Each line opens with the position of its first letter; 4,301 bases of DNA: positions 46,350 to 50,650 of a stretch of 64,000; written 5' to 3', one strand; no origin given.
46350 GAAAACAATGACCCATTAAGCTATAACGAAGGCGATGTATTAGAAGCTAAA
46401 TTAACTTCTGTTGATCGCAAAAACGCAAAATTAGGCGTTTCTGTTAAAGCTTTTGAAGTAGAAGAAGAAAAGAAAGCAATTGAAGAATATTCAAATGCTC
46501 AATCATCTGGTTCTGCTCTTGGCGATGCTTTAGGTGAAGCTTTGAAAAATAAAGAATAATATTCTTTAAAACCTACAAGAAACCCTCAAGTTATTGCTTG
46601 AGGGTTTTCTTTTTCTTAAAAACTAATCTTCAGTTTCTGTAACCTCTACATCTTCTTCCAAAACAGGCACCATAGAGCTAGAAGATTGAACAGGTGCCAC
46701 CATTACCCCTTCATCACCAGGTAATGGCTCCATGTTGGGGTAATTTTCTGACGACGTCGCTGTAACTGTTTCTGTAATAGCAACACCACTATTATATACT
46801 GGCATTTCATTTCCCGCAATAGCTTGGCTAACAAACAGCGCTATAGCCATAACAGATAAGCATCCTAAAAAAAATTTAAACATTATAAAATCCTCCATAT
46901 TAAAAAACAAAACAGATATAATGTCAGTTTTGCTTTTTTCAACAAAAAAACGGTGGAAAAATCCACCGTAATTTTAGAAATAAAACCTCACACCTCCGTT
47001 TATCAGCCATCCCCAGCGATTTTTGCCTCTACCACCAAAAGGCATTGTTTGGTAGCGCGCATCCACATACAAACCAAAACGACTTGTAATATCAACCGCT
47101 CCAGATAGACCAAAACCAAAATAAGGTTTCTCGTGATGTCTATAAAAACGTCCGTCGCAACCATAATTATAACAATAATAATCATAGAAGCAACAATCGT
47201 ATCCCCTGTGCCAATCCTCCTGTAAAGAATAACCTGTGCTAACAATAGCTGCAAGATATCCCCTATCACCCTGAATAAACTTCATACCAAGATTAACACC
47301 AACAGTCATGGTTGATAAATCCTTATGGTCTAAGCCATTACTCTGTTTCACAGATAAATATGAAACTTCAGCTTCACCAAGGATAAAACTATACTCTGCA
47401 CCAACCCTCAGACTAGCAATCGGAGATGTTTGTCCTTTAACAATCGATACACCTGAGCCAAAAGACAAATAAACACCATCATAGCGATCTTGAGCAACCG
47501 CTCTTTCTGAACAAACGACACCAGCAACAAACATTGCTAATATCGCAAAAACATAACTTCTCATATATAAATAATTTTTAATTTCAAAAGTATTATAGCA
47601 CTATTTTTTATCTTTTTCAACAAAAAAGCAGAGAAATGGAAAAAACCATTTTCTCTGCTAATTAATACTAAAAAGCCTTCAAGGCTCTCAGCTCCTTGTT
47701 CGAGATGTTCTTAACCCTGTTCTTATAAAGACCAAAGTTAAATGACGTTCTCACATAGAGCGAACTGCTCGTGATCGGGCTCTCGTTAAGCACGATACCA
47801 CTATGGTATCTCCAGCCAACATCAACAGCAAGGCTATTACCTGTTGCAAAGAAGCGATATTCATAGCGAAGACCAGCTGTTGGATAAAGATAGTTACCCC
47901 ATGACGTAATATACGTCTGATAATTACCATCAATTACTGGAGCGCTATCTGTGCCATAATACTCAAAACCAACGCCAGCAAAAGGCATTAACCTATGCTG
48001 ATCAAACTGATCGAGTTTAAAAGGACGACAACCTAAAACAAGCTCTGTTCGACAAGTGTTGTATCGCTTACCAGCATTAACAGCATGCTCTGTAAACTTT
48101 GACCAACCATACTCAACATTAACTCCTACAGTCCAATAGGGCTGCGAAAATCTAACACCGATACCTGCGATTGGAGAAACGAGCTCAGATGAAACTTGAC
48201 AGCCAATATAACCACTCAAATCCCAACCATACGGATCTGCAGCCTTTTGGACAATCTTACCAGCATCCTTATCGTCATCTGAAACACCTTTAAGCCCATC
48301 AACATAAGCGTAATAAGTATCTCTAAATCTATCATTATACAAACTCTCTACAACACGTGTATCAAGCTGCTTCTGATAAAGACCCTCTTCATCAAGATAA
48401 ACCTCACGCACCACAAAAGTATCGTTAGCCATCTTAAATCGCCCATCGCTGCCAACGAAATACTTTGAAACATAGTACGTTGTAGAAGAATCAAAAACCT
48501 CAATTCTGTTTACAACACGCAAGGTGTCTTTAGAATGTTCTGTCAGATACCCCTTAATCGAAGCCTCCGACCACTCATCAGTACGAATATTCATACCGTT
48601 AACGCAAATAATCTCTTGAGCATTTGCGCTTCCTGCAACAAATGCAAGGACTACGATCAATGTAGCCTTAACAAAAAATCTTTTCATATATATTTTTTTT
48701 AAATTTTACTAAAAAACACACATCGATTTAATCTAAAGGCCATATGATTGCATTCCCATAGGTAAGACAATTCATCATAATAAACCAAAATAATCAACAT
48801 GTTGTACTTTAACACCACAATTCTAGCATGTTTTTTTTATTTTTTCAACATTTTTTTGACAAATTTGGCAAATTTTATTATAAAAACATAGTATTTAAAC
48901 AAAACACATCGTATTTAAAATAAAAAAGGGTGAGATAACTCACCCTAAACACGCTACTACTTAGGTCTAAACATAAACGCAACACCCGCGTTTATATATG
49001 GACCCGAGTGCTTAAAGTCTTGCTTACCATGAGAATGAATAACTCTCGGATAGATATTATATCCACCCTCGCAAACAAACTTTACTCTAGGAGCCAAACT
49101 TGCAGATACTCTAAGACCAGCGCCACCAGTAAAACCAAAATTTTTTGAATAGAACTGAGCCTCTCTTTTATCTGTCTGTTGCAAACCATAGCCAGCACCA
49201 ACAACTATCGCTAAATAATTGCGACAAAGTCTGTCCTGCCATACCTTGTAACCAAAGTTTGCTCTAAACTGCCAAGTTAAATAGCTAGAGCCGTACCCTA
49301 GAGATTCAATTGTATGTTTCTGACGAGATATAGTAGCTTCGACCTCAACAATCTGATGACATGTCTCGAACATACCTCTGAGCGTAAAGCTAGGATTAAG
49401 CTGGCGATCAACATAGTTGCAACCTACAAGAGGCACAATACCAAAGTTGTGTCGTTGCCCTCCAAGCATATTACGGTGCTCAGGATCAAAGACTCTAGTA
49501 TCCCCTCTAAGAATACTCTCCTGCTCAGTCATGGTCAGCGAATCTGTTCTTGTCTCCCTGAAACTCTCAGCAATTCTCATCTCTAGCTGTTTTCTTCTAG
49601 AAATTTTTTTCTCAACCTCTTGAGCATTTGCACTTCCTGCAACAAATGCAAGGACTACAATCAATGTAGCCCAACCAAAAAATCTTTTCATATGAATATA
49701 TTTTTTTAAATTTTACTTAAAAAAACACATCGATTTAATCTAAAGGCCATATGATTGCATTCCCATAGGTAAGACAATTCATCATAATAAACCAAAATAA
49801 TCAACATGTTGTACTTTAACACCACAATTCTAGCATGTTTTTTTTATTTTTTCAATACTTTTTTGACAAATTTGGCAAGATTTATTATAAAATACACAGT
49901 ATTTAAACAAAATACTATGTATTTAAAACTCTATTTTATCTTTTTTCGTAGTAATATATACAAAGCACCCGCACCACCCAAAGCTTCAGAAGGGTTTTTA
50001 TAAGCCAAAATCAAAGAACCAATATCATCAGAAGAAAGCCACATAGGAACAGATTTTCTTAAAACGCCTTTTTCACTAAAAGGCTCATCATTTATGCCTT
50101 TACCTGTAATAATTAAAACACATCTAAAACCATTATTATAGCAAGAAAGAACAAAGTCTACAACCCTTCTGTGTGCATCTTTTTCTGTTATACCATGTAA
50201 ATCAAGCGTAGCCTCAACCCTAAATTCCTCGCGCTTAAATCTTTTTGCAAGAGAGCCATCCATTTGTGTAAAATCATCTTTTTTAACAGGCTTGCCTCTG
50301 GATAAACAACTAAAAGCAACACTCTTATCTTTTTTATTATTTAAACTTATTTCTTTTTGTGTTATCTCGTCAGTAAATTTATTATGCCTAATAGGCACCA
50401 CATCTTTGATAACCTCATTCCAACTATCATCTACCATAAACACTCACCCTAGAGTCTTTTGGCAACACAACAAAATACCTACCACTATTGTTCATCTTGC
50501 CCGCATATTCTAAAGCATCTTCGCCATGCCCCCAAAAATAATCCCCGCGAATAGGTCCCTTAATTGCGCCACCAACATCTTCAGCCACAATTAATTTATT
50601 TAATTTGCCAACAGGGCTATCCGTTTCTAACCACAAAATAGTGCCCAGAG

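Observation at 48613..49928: Duplicated 313-bp promoter-leader-signal-peptide module fused to two unrelated OMP mature domains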

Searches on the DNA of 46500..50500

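Call 11: search_rna_families(source=window, start=46500, end=50500, threshold=evalue, max_evalue=10)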
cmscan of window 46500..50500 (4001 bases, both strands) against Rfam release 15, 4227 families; matches with E-value up to 10: 13.
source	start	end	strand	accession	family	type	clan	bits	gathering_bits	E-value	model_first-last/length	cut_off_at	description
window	46523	46614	+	RF00515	PyrR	Cis-reg;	-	26.8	54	1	1-115/115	no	PyrR binding site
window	47617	47670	-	RF00994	mir-1255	Gene; miRNA;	-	22.6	63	0.24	1-67/67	no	mir-1255 microRNA precursor family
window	47621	47753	-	RF02431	SpF22_sRNA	Gene; sRNA;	-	21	55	0.75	1-140/140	no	Streptococcus sRNA SpF22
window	46544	46613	+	RF01859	Phe_leader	Cis-reg; leader;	-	21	55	3.6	1-125/125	no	Phenylalanine leader peptide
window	46529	46616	+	RF01771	rnk_leader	Cis-reg; leader;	-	20.8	50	3.8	1-109/109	no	Enterobacteria rnk leader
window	46500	46613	+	RF00514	His_leader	Cis-reg; leader;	-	20.7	49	3.4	1-126/126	no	Histidine operon leader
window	49709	49794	-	RF00314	snoZ182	Gene; snRNA; snoRNA; CD-box;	-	19.6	80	3.7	1-92/92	no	Small nucleolar RNA Z182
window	46875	46973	+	RF00082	SraG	Gene; sRNA;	-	19.4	50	4.6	1-177/177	no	SraG RNA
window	46881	46941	-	RF02934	caiA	Gene; sRNA;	-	19.4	55.5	8.3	1-78/78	no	caiA RNA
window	47612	47675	-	RF03266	mir-2943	Gene; miRNA;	-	19.1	76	4.8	1-71/71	no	mir-2943 microRNA precursor family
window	46699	46748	+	RF01413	miR-430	Gene; miRNA;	CL00096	18.7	47.3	7.3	1-70/70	no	miR-430 microRNA precursor family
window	49526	49618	+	RF00097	snoR71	Gene; snRNA; snoRNA; CD-box;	-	17.2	40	7.7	1-107/107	no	Plant small nucleolar RNA R71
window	47582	47661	+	RF02377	SurA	Gene; sRNA;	-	14.2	100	1.4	1-279/279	no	SurA sRNA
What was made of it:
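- On Known cis-regulatory RNA (riboswitch, leader or sRNA family in Rfam): No Rfam match comes near the gathering score in either module (call 11).
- Tried and rejected: Rfam at permissive E-value over 46500-50500 gave only chance-level hits and nothing credible in the modules (call 11).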
